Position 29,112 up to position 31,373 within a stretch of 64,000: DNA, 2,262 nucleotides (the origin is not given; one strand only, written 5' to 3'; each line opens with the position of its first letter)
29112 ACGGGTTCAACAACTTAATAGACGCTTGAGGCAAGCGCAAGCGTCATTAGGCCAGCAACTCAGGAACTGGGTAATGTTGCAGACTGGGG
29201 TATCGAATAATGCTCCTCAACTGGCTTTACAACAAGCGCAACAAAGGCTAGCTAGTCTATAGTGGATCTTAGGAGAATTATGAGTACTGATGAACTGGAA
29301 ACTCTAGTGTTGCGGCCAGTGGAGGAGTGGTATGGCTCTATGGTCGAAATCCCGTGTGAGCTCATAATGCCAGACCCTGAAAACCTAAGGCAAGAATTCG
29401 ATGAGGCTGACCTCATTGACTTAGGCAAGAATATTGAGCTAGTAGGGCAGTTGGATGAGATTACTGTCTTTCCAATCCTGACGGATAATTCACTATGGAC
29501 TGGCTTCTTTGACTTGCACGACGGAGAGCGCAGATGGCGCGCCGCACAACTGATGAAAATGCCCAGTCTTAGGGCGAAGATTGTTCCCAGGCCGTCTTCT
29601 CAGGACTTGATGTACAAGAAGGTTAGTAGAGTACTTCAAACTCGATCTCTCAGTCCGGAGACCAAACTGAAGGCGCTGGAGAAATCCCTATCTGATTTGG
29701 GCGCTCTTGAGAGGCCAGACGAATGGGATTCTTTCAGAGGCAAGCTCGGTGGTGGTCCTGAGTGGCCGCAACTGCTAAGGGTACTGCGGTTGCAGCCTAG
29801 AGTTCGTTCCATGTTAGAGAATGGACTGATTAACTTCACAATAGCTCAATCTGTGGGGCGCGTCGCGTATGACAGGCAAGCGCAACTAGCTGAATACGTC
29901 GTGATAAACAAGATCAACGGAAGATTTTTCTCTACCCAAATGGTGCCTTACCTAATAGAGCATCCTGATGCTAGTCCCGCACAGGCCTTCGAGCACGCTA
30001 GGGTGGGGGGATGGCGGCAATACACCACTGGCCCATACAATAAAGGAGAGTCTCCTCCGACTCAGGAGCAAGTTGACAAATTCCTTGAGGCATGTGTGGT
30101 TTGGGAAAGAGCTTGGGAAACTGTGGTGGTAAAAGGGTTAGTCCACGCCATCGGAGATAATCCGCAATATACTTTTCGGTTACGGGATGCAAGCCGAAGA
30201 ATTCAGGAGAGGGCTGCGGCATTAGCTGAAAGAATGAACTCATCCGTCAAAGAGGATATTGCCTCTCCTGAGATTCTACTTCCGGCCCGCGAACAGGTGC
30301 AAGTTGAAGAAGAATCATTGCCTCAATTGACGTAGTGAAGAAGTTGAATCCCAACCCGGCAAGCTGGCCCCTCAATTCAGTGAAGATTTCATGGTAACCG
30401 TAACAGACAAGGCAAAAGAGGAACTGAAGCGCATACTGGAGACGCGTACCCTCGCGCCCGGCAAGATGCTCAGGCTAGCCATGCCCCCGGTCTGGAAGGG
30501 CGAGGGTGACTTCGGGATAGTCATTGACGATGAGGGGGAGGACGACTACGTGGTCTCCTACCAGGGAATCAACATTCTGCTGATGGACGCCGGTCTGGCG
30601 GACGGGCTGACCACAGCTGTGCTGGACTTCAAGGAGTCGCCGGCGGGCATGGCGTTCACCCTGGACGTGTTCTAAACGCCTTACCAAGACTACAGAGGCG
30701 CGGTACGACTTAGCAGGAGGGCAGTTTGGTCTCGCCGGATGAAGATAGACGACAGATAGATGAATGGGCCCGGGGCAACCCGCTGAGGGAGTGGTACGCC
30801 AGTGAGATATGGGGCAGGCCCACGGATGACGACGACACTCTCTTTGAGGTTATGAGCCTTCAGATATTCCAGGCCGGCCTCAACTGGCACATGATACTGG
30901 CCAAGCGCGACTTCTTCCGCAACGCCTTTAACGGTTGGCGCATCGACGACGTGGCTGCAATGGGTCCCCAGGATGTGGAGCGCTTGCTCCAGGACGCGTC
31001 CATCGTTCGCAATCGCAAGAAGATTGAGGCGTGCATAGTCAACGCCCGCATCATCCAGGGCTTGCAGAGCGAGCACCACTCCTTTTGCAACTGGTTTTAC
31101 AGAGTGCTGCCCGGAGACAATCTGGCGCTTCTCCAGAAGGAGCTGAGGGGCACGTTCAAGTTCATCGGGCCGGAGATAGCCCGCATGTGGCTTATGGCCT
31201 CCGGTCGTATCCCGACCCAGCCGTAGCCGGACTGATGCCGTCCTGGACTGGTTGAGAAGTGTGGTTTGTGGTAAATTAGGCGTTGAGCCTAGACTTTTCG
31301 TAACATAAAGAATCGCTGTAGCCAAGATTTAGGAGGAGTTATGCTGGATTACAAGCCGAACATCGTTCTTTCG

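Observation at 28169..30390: Low-GC two-gene islet: unrecognisable Q-rich protein plus divergent ParB/Srx-fold protein, with no ParA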

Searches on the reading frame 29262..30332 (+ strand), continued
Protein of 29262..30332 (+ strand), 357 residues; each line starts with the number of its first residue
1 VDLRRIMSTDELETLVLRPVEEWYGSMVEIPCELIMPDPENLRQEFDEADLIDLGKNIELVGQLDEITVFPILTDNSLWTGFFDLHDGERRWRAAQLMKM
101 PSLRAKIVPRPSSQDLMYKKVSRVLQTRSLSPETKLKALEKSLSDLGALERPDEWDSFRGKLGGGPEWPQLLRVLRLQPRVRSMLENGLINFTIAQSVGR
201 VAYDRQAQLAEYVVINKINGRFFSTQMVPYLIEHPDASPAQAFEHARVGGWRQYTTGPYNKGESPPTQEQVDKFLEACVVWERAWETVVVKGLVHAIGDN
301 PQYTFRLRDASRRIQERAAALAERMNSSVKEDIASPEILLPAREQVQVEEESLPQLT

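Call 32: fold_search(model_id=the predicted structure, library=pdb)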
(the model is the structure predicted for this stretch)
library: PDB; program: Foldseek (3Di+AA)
matches with E <= 10: 291; with E <= 0.001: 44
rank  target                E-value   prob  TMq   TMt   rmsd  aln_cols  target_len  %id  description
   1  7nfu_B                4.3e-11  1.00  0.46  0.70   4.8       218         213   23  Crystal structure of C-terminally truncated Geobacillus thermoleovorans nucleoid occlusion protein Noc (released 2021-02-17)
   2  7nfu_A                9.0e-11  1.00  0.43  0.63   4.5       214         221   23  Crystal structure of C-terminally truncated Geobacillus thermoleovorans nucleoid occlusion protein Noc (released 2021-02-17)
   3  7bnk_B                3.5e-10  1.00  0.24  0.41  13.0       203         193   22  Crystal structure of ParB from Myxococcus xanthus bound to CDP and Monothiophosphate (released 2021-09-08)
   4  7bnk_A                4.1e-10  1.00  0.24  0.42  12.9       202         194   22  Crystal structure of ParB from Myxococcus xanthus bound to CDP and Monothiophosphate (released 2021-09-08)
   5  6sdk_B                4.1e-10  1.00  0.25  0.42  12.8       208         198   22  Crystal structure of bacterial ParB dimer bound to CDP (released 2019-10-23)
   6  7bnr_A                7.0e-10  1.00  0.24  0.42  13.1       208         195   22  Crystal structure of a ParB Q52A mutant from Myxococcus xanthus bound to CTPyS (released 2021-09-08)
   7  7ol9_A                9.1e-10  1.00  0.23  0.38  14.3       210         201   22  Crystal structure of C-terminally truncated Bacillus subtilis nucleoid occlusion protein (Noc) complexed to the Noc-bi (released 2022-03-09)
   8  6sdk_A                1.3e-09  1.00  0.25  0.40  12.9       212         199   24  Crystal structure of bacterial ParB dimer bound to CDP (released 2019-10-23)
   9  6t1f_D                1.4e-09  1.00  0.37  0.60   5.3       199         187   23  Crystal structure of the C-terminally truncated chromosome-partitioning protein ParB from Caulobacter crescentus compl (released 2020-10-14)
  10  7o0n_A                1.4e-09  1.00  0.24  0.41  12.8       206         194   21  Crystal structure of a ParB E93A mutant from Myxococcus xanthus bound to CDP and monothiophosphate (released 2021-09-15)
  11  7ol9_B                1.5e-09  1.00  0.26  0.43  16.0       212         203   22  Crystal structure of C-terminally truncated Bacillus subtilis nucleoid occlusion protein (Noc) complexed to the Noc-bi (released 2022-03-09)
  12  6t1f_B                2.0e-09  1.00  0.38  0.62   5.3       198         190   22  Crystal structure of the C-terminally truncated chromosome-partitioning protein ParB from Caulobacter crescentus compl (released 2020-10-14)
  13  7ng0                  2.0e-09  1.00  0.25  0.43  13.1       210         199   24  Crystal structure of N- and C-terminally truncated Geobacillus thermoleovorans nucleoid occlusion protein Noc (released 2021-02-17)
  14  6t1f_C                2.4e-09  1.00  0.28  0.45   9.4       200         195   23  Crystal structure of the C-terminally truncated chromosome-partitioning protein ParB from Caulobacter crescentus compl (released 2020-10-14)
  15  7bnr_B                8.7e-09  1.00  0.25  0.41  13.1       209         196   22  Crystal structure of a ParB Q52A mutant from Myxococcus xanthus bound to CTPyS (released 2021-09-08)
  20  8qa8_C                8.7e-08  1.00  0.24  0.39  13.7       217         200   18  Crystal structure of the C-terminally truncated transcriptional repressor protein KorB from the RK2 plasmid complexed  (released 2024-02-21)
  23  8qa8_A                1.4e-07  1.00  0.23  0.39  13.9       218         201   18  Crystal structure of the C-terminally truncated transcriptional repressor protein KorB from the RK2 plasmid complexed  (released 2024-02-21)
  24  8qa8_B                1.5e-07  1.00  0.24  0.39  13.7       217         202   18  Crystal structure of the C-terminally truncated transcriptional repressor protein KorB from the RK2 plasmid complexed  (released 2024-02-21)
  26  8qa8_F                1.9e-07  1.00  0.23  0.40  13.5       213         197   18  Crystal structure of the C-terminally truncated transcriptional repressor protein KorB from the RK2 plasmid complexed  (released 2024-02-21)
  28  8qa9_A                3.7e-07  1.00  0.37  0.55   6.6       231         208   16  Crystal structure of the RK2 plasmid encoded co-complex of the C-terminally truncated transcriptional repressor protei (released 2024-02-21)
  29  8qa9_B                4.9e-07  1.00  0.36  0.52   6.8       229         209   16  Crystal structure of the RK2 plasmid encoded co-complex of the C-terminally truncated transcriptional repressor protei (released 2024-02-21)
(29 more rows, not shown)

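Call 47: find_encoding_contigs(protein=P0121, flank=10000, max_places=2)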
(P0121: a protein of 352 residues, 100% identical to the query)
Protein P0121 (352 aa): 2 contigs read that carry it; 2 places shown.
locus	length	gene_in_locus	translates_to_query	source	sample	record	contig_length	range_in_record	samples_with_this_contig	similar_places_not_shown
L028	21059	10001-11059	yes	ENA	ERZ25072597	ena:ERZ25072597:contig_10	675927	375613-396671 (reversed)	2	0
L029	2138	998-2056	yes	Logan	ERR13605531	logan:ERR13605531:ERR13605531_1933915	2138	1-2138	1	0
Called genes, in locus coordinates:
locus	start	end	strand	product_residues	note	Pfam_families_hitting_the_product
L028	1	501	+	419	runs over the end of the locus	PF00672:HAMP, PF00512:HisKA, PF02518:HATPase_c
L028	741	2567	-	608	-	PF00664:ABC_membrane, PF00005:ABC_tran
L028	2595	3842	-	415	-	PF05977:MFS_3, PF07690:MFS_1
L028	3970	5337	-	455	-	PF05977:MFS_3, PF07690:MFS_1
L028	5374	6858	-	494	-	PF05977:MFS_3, PF07690:MFS_1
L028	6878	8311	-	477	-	PF05977:MFS_3, PF07690:MFS_1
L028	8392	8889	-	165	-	PF22381:Staph_reg_Sar_Rot (weak), PF01047:MarR, PF12802:MarR_2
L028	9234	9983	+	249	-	-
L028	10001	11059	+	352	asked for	PF02195:ParB_N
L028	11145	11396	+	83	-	-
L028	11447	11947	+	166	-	PF03352:Adenine_glyco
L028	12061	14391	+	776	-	PF01315:Ald_Xan_dh_C, PF02738:MoCoBD_1, PF20256:MoCoBD_2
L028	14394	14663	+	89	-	PF02597:ThiS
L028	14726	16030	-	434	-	PF00202:Aminotran_3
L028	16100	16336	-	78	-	-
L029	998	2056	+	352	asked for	PF02195:ParB_N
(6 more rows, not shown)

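Call 87: search_dna_similar(query=window:29280-30332:+, collection=plasmids, mode=protein, max_evalue=0.001, max_rows=12)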
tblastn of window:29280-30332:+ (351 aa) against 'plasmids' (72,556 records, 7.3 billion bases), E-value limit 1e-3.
Records with a match: 97; places in all: 100; records where one place covers at least 80% of the query: 0.
Best place of each record, by identity: <60% 97.
By first word of the organism name: Sphingobium 26; Sphingomonas 11; Paraburkholderia 9; Pseudomonas 7; Nostoc 5; Leisingera 5; Cupriavidus 5; Rhizorhabdus 4; Sinorhizobium 3; Tardibacter 2; and 17 more.
By predicted mobility (MOB-suite, as given by PLSDB): conjugative 44; non-mobilizable 34; mobilizable 19.
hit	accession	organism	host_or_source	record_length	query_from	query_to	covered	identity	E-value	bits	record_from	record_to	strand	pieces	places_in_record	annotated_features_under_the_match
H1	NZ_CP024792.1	Nostoc flagelliforme CCNUN1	cell culture,desert soil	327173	2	147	42%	32.4%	8e-5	52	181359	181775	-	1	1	ParB/RepB/Spo0J family partition protein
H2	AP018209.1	Calothrix brevissima NIES-22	-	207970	5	147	41%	30.8%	5e-6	56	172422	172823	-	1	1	ParB-like partition protein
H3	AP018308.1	Aulosira laxa NIES-50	-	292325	5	147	41%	30.8%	1e-4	52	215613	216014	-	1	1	ParB-like partition protein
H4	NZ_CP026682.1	Nostoc sp. 'Peltigera membranacea cyanobiont' N6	Lichen thallus,Peltigera membranacea ...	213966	21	147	36%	33.1%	8e-5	52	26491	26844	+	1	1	ParB/RepB/Spo0J family partition protein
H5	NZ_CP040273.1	Nostoc sp. C052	Blasia pusilla,pure culture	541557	21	147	36%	33.1%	2e-4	51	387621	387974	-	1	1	ParB/RepB/Spo0J family partition protein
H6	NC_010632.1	Nostoc punctiforme PCC 73102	-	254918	23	139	33%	35.9%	8e-8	62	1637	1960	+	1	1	ParB/RepB/Spo0J family partition protein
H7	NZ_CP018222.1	Tardibacter chloracetimidivorans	whole organism,soil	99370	14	139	36%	32.5%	3e-8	63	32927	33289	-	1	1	ParB/RepB/Spo0J family partition protein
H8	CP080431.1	Sphingomonas sp. DS-9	-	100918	19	137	34%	34.5%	2e-9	67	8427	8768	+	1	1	record has no annotation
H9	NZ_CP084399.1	Sphingobium sp. CFD-1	cell culture,soil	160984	19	137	34%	34.5%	2e-9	67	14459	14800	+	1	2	ParB/RepB/Spo0J family partition protein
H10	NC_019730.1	Oscillatoria nigro-viridis PCC 7112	-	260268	11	144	38%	30.6%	3e-5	54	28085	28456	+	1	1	ParB/RepB/Spo0J family partition protein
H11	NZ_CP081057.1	Leisingera aquaemixtae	-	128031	19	125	30%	37.4%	2e-5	54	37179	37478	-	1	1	ParB/RepB/Spo0J family partition protein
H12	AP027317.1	Sphingobium sp. TomMM15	-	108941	23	162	40%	28.6%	1e-5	55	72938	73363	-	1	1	hypothetical protein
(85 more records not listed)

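Call 88: search_dna_similar(query=window:29280-30332:+, collection=phages, mode=protein, max_evalue=0.001, max_rows=12)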
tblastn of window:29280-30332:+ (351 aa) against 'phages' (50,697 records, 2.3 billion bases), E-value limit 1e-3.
No match.

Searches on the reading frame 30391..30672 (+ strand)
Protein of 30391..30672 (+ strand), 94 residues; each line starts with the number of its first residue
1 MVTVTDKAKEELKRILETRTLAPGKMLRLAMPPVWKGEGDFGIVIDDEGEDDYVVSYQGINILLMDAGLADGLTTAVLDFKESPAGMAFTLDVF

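Call 4: search_protein_families(library=pfam, proteins=[window:30391-30672:+], max_evalue=1)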
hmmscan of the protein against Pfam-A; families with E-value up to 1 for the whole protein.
window:30391-30672:+ (94 aa): 1 family
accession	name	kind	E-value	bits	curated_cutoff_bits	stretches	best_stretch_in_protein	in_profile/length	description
PF01521.26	Fe-S_biosyn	-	0.00054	20.6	26.3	1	2-91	3-97/110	Iron-sulphur cluster biosynthesis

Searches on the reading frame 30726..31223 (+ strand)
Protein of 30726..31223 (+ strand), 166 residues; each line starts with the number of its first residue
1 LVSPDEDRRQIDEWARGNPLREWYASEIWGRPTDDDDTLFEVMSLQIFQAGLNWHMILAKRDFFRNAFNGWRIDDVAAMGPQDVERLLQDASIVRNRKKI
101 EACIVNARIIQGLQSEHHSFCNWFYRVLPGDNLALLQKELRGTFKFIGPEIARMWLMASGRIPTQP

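Call 4: search_protein_families(library=pfam, proteins=[window:30726-31223:+], max_evalue=1)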
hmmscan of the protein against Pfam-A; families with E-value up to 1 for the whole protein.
window:30726-31223:+ (166 aa): 1 family
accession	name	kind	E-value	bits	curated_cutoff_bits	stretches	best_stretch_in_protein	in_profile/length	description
PF03352.18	Adenine_glyco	-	6.4e-37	127.5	25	1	14-130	1-117/177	Methyladenine glycosylase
